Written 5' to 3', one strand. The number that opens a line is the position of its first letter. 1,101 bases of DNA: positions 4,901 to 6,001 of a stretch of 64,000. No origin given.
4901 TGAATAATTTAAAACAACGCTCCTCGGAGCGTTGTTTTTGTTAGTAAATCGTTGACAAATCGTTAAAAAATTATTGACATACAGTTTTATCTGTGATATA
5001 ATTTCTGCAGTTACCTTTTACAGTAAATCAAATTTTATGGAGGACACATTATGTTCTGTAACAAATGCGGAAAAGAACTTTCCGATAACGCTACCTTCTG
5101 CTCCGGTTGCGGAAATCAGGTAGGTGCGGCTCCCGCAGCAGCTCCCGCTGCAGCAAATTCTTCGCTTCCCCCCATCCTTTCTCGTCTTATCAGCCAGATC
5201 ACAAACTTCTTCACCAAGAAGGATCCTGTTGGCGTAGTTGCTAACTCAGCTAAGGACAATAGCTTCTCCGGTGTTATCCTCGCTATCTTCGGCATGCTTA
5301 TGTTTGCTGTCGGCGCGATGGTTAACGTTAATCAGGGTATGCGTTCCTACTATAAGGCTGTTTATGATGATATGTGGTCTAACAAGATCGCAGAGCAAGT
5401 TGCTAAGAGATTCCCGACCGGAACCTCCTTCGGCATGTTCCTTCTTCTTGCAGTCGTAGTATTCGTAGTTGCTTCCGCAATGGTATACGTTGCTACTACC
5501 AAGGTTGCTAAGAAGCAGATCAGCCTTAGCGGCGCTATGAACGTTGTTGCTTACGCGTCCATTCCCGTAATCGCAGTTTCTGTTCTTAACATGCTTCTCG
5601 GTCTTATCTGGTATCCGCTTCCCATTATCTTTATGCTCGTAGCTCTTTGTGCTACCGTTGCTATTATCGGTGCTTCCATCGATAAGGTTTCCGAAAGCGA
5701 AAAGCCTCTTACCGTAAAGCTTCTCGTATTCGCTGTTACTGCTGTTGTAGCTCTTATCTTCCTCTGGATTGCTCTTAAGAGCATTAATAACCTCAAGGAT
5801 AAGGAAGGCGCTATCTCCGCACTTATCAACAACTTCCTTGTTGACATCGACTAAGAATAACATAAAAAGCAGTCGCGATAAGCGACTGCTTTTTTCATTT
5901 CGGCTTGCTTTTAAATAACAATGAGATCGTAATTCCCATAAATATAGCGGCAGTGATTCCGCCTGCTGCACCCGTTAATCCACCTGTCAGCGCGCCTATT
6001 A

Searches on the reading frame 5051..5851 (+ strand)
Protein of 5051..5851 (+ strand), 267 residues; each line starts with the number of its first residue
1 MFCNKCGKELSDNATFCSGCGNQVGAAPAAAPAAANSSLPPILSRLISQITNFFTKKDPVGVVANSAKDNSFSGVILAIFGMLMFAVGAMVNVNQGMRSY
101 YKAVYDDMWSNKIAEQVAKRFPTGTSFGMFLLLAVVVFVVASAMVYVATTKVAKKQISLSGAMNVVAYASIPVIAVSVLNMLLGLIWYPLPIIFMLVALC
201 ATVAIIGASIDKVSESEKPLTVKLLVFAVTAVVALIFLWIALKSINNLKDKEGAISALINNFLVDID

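Call 41: search_protein_families(library=pfam, proteins=[window:5051-5851:+], max_evalue=0.001)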
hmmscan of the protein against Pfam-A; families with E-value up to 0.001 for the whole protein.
window:5051-5851:+ (267 aa): 2 families
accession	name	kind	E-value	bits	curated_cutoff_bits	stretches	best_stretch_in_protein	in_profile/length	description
PF13240.11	Zn_Ribbon_1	-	8.7e-08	32.2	25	1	2-23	1-22/23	zinc-ribbon domain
PF04893.22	Yip1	-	1.8e-06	28.4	28.6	1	69-239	18-172/173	Yip1 domain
